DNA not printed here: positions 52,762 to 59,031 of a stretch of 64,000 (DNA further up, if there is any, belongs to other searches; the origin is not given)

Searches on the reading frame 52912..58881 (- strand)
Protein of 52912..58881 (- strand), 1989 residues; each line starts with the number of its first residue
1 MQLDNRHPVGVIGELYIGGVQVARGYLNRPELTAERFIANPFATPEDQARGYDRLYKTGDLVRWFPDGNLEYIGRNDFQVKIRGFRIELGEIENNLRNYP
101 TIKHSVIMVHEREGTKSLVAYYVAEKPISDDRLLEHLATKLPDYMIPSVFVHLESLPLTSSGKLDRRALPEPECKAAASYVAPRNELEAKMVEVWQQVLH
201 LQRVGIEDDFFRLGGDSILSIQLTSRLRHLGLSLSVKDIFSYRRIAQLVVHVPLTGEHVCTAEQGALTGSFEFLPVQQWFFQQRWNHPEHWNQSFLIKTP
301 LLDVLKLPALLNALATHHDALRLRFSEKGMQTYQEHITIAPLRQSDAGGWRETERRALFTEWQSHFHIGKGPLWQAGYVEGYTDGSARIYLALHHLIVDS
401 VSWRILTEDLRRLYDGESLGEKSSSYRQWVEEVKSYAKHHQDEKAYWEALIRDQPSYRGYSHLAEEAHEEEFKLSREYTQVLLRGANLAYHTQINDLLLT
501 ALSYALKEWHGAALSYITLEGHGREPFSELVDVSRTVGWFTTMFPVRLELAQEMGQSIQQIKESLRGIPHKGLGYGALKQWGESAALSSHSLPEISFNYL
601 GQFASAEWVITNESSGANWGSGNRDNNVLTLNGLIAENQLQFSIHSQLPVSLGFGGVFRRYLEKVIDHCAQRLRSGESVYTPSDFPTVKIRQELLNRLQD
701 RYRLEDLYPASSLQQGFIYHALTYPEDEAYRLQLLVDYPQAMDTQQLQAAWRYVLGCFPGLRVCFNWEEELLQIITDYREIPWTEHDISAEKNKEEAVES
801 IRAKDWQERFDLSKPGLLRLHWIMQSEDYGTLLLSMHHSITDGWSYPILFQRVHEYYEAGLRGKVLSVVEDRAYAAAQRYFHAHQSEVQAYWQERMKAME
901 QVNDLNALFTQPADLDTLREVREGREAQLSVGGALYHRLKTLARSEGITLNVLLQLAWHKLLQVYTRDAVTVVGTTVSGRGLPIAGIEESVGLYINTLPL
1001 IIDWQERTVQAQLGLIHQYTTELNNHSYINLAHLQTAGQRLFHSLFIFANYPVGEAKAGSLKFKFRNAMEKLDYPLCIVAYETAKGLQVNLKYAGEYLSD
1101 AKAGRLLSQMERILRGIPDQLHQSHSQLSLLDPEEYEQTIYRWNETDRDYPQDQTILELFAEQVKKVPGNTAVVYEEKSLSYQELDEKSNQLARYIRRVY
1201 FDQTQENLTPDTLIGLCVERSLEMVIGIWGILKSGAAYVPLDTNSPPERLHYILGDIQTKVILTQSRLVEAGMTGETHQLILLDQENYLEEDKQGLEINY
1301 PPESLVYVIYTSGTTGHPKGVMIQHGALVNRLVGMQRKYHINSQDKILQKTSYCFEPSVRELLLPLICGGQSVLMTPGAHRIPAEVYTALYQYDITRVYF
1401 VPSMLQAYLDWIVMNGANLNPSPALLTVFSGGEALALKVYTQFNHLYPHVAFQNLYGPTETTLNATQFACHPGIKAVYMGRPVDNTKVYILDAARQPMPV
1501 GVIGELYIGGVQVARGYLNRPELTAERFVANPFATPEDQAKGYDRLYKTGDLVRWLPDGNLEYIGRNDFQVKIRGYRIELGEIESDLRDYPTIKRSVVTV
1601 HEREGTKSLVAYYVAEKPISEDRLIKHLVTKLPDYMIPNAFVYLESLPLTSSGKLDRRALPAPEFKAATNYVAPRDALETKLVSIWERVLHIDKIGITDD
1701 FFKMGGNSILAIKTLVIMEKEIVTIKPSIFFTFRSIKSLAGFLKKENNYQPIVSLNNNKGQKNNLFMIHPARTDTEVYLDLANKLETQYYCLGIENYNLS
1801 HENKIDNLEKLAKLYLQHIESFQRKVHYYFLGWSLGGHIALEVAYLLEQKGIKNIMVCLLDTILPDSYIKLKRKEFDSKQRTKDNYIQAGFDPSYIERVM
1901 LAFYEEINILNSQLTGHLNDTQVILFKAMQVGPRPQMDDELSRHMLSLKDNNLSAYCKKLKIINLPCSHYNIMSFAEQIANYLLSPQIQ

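Call 8: search_protein_families(library=pfam, proteins=[window:52912-58881:-], max_evalue=0.001)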
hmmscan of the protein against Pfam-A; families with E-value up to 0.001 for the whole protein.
window:52912-58881:- (1989 aa): 5 families
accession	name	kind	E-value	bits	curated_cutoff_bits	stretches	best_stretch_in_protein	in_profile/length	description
PF00668.25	Condensation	-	2.2e-125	419.4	30.6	2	705-1138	2-454/456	Condensation domain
PF00501.34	AMP-binding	-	1.5e-78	264.7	29.9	1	1160-1518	1-384/384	AMP-binding enzyme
PF00550.31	PP-binding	-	1.7e-24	86.3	20.8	2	191-249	3-64/67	Phosphopantetheine attachment site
PF13193.12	AMP-binding_C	-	4.7e-17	63.1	24.5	2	1582-1654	1-76/76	AMP-binding enzyme C-terminal domain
PF00975.26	Thioesterase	-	2e-16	61.3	26.4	1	1764-1865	2-105/226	Thioesterase domain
